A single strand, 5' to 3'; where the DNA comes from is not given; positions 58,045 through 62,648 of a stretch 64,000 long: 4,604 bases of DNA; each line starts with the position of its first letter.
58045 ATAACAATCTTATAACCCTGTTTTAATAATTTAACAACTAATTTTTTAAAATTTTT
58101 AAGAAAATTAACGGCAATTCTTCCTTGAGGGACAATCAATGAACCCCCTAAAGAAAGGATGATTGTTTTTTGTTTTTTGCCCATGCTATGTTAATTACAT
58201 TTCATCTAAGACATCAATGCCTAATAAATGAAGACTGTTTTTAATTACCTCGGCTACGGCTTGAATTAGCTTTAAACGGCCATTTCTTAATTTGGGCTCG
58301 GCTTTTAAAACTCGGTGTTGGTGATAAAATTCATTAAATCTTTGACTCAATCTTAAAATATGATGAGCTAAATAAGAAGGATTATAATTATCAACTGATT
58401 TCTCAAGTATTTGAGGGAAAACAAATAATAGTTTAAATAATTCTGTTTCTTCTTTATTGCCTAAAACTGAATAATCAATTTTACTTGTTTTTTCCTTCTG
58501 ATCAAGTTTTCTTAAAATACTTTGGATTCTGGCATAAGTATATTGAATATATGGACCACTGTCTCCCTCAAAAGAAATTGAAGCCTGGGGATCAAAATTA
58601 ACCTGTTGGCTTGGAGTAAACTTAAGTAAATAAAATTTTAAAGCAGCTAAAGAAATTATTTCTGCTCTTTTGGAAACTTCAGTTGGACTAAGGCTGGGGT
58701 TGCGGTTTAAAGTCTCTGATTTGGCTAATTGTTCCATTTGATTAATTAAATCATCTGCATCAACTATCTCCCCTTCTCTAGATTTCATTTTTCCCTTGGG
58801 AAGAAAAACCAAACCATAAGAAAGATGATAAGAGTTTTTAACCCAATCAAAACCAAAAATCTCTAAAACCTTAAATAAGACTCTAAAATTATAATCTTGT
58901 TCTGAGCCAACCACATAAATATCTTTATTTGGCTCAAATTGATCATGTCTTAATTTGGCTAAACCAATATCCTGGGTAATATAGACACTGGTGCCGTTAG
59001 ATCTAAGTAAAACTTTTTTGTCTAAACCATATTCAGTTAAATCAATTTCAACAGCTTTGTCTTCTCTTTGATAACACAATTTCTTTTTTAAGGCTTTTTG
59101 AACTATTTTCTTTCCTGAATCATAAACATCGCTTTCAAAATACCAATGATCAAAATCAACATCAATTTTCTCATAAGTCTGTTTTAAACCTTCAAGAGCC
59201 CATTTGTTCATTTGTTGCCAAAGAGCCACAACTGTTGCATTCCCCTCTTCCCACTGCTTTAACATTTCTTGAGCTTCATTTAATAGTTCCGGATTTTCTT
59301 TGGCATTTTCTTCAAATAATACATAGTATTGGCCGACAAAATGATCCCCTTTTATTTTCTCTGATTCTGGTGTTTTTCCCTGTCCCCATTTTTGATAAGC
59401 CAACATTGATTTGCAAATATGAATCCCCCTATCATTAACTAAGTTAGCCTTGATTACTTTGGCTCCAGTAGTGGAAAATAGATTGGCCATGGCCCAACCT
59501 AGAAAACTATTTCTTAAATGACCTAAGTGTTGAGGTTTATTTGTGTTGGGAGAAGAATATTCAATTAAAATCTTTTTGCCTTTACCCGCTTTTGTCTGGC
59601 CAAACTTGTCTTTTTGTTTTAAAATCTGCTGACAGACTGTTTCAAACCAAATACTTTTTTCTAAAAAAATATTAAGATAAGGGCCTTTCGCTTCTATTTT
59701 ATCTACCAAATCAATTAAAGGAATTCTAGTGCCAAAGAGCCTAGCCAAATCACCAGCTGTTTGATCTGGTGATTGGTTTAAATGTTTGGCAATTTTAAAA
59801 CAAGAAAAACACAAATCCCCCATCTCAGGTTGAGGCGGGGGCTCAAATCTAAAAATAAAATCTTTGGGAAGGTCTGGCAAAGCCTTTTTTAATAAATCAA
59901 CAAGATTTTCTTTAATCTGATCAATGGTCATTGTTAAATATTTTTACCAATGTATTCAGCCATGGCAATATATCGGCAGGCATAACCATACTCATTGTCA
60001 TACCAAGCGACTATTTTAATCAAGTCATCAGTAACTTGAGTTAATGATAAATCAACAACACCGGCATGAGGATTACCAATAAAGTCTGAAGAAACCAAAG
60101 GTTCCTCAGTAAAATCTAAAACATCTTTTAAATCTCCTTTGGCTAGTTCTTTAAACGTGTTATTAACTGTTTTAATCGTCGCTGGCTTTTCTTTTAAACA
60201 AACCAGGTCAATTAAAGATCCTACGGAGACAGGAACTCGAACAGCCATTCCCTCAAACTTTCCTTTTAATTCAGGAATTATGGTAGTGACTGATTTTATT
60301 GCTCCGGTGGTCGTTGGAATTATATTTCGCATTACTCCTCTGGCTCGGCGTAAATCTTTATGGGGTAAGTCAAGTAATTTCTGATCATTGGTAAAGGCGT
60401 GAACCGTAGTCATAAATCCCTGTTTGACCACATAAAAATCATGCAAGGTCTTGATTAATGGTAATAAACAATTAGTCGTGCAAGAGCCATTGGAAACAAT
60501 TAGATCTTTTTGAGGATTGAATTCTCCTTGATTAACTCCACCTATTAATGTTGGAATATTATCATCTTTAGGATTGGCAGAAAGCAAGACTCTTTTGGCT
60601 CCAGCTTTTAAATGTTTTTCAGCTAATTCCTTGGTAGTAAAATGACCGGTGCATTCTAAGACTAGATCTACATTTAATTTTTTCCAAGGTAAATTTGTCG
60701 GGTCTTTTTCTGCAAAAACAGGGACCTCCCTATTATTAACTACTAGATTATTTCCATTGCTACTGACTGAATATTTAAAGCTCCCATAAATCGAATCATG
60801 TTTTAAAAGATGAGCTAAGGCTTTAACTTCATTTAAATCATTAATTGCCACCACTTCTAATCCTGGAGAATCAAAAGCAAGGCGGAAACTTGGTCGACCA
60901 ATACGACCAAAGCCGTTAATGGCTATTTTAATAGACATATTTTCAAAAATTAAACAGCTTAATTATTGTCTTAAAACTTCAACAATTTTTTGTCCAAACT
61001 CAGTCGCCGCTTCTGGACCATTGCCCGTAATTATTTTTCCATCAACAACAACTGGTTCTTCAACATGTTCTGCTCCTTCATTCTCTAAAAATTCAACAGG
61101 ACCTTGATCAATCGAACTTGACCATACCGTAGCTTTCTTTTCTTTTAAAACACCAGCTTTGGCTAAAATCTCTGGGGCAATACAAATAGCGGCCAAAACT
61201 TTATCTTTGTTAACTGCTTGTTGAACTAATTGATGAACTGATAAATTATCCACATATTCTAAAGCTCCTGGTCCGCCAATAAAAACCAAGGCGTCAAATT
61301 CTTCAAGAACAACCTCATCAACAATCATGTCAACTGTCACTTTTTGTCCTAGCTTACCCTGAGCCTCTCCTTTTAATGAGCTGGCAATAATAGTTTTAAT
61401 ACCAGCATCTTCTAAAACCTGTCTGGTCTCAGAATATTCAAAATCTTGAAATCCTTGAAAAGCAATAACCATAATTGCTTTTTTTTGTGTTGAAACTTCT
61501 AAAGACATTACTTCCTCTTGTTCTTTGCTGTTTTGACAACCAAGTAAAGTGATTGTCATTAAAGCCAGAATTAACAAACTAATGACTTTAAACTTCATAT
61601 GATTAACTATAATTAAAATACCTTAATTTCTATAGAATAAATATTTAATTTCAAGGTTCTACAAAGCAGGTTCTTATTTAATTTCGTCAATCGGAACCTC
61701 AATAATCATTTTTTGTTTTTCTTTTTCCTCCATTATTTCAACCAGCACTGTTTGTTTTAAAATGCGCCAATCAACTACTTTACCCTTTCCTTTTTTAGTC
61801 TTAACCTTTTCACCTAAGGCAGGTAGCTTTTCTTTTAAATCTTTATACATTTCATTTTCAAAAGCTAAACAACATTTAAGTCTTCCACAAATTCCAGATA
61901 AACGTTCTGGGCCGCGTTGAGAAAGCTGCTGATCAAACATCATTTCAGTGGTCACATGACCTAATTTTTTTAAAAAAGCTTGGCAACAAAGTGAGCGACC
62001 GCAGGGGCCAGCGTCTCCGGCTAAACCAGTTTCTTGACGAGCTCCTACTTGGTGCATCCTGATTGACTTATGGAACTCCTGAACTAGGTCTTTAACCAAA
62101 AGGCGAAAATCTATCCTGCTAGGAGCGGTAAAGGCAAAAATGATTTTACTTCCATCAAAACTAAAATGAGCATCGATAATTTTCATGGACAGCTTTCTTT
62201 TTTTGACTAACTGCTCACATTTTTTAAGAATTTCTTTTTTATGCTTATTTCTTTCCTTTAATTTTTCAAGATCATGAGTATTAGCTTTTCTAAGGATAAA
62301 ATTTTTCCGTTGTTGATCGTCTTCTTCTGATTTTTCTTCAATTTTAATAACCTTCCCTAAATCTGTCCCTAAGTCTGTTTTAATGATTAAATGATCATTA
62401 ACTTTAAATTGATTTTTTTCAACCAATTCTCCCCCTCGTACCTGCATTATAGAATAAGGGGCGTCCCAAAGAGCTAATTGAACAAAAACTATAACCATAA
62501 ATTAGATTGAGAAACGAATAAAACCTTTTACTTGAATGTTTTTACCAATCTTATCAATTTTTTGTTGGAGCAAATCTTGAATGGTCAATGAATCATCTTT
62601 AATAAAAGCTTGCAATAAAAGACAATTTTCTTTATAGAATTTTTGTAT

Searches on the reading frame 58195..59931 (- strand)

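Call 23: search_protein_families(library=pfam, proteins=[window:58195-59931:-], max_evalue=0.001)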
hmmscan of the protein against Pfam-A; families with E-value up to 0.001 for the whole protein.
window:58195-59931:- (578 aa): 3 families
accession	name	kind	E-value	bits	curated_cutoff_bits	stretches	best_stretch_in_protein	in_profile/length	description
PF00750.26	tRNA-synt_1d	-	7.1e-44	150.6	23.3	1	101-436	3-337/349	tRNA synthetases class I (R), catalytic domain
PF05746.21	DALR_1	-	2.5e-33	115.1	22.3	1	462-578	1-117/117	DALR anticodon binding domain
PF03485.21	Arg_tRNA_synt_N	-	1.4e-11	45.2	21.5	1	5-90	2-85/85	Arginyl tRNA synthetase N terminal domain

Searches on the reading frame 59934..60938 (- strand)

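Call 49: search_protein_families(library=pfam, proteins=[window:59934-60938:-], max_evalue=0.00001)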
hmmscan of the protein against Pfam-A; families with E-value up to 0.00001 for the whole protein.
window:59934-60938:- (334 aa): 2 families
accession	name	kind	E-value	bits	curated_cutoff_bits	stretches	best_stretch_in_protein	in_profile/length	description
PF02800.25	Gp_dh_C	-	8.1e-53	178.7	24.4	1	158-313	1-158/158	Glyceraldehyde 3-phosphate dehydrogenase, C-terminal domain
PF00044.30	Gp_dh_N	-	7.8e-38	129.3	31.7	1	3-103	1-101/101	Glyceraldehyde 3-phosphate dehydrogenase, NAD binding domain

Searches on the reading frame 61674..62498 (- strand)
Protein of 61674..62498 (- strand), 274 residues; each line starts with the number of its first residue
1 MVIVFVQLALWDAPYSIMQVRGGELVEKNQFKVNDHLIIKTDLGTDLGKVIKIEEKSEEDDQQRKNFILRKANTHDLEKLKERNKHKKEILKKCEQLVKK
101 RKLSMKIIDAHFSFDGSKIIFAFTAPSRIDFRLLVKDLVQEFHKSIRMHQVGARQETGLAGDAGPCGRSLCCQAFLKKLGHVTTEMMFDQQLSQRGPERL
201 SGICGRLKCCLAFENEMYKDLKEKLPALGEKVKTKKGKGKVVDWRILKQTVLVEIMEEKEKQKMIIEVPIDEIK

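Call 49: search_protein_families(library=pfam, proteins=[window:61674-62498:-], max_evalue=0.00001)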
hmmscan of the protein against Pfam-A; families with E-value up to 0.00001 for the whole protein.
window:61674-62498:- (274 aa): 1 family
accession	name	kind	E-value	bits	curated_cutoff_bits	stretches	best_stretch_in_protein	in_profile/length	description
PF04468.17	PSP1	-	1.4e-27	96.2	27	1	68-151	3-86/86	PSP1 C-terminal conserved region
